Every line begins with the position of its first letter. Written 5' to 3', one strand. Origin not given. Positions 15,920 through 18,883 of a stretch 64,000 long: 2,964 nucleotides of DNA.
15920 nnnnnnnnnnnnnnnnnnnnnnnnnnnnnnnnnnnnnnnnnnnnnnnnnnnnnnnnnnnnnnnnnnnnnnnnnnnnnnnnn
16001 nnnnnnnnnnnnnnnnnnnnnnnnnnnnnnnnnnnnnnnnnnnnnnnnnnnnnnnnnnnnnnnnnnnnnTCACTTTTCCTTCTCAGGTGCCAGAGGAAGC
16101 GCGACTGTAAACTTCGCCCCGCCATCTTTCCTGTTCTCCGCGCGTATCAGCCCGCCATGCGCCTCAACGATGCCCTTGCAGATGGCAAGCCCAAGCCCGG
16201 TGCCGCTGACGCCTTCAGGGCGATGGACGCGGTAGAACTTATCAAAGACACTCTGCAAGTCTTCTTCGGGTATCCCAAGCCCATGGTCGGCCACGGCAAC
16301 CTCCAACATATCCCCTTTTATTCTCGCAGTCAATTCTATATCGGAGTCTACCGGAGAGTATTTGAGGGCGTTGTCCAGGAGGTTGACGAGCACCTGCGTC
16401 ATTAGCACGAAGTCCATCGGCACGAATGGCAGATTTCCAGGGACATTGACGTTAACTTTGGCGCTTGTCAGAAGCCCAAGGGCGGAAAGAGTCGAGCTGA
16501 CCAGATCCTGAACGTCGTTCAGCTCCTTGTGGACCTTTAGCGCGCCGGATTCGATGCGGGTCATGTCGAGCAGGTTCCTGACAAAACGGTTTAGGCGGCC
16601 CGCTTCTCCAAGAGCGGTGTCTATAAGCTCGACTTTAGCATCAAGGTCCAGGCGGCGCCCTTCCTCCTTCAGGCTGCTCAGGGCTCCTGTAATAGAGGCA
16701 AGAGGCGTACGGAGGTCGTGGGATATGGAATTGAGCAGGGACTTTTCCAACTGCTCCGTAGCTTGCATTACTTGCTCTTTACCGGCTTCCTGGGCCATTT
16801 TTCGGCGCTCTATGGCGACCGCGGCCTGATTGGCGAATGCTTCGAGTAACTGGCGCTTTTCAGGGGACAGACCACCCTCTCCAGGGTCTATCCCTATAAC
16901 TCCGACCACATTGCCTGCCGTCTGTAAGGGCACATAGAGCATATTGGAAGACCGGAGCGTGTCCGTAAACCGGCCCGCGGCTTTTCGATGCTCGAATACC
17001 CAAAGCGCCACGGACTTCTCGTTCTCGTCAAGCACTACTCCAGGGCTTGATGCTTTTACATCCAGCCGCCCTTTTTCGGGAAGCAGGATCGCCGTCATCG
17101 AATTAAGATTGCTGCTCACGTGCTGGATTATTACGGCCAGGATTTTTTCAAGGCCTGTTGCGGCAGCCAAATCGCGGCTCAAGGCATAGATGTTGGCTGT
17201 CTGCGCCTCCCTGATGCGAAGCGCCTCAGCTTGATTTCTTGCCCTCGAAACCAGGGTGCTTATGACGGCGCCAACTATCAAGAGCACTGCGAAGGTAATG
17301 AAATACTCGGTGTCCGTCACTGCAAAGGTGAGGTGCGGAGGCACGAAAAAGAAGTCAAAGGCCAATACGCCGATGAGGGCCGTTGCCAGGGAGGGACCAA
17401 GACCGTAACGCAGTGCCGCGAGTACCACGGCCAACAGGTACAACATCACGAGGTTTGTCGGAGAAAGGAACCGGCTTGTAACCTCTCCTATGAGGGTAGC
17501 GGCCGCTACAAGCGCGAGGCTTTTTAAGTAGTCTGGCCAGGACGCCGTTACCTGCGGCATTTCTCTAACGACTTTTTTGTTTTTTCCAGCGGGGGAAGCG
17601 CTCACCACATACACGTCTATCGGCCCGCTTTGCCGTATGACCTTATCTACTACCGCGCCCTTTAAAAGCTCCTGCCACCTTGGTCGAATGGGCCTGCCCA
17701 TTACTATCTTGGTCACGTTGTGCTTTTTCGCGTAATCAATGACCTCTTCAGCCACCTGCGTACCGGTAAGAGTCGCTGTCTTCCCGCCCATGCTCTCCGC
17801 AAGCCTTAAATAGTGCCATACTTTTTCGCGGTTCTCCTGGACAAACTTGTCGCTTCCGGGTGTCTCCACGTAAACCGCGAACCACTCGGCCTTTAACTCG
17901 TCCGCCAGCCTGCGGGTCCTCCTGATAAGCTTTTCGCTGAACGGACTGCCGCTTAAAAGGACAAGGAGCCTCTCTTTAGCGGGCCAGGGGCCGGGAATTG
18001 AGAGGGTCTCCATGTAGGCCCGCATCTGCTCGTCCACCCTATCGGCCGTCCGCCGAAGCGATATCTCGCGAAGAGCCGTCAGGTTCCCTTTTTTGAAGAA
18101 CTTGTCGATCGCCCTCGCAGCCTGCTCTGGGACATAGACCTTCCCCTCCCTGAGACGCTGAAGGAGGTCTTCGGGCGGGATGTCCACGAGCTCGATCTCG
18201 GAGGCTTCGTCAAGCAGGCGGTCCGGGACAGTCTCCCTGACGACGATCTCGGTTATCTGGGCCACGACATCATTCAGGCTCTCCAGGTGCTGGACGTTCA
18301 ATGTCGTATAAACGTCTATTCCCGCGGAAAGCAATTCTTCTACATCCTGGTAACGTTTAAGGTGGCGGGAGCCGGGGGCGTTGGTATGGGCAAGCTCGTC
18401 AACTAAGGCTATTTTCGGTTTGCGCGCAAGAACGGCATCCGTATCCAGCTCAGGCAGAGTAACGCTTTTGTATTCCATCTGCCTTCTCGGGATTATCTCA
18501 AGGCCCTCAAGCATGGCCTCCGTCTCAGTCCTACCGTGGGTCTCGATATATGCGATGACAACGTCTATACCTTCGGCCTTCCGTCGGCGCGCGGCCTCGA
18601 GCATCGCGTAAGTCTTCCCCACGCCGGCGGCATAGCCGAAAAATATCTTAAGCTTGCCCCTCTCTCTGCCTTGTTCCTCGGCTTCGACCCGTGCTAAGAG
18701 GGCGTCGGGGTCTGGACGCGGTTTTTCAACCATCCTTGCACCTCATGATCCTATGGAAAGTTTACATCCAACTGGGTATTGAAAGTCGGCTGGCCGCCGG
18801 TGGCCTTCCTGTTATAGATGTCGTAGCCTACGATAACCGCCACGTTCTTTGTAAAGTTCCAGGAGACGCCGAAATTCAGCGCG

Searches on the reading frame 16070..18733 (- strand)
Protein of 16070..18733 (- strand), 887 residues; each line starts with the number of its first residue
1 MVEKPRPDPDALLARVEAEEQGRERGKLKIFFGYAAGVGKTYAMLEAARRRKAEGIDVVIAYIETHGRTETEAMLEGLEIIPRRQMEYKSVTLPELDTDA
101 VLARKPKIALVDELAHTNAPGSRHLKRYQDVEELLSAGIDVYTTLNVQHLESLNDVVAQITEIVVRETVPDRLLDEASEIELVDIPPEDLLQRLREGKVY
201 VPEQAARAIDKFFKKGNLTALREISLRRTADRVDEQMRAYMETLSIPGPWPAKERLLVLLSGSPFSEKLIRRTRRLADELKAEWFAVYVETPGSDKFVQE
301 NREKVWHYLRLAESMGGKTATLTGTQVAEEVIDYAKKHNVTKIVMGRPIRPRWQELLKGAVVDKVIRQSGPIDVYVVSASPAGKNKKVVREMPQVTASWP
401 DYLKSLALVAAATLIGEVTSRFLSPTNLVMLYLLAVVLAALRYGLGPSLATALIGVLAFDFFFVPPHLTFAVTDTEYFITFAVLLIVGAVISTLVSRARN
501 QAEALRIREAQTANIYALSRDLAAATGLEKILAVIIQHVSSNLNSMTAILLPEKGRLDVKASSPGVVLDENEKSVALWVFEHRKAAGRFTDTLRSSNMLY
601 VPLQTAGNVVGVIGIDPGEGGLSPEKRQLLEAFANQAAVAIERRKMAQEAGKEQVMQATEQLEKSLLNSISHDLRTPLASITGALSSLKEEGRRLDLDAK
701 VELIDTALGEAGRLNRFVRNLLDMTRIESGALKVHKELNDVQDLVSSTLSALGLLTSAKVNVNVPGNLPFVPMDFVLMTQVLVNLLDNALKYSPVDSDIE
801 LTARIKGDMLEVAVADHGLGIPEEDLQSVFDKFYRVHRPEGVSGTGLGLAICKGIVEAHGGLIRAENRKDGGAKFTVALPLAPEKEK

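Call 75: search_protein_families(library=pfam, proteins=[window:16070-18733:-], max_evalue=0.00001)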
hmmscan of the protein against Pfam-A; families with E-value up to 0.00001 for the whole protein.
window:16070-18733:- (887 aa): 8 families
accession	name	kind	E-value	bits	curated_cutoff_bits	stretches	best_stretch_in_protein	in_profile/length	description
PF02702.23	KdpD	-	3.5e-101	337.4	26.1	1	25-233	2-210/210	Osmosensitive K+ channel His kinase sensor domain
PF13493.11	DUF4118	-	8e-32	109.6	28.4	1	402-506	1-105/107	Domain of unknown function (DUF4118)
PF02518.31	HATPase_c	-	2.7e-27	95.9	26.4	1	777-882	5-110/111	Histidine kinase-, DNA gyrase B-, and HSP90-like ATPase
PF00512.31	HisKA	-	2.6e-14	53.4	26.9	1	665-730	4-66/66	His Kinase A (phospho-acceptor) domain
PF13492.12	GAF_3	-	4.4e-13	50.2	27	1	529-643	3-129/129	GAF domain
PF00582.32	Usp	-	6.3e-08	33.7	24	1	255-377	4-140/141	Universal stress protein family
PF13185.12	GAF_2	-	1.3e-07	32.3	28.6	1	594-642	89-136/136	GAF domain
PF01590.32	GAF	-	6.2e-06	27.2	22.4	0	528-641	2-133/133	GAF domain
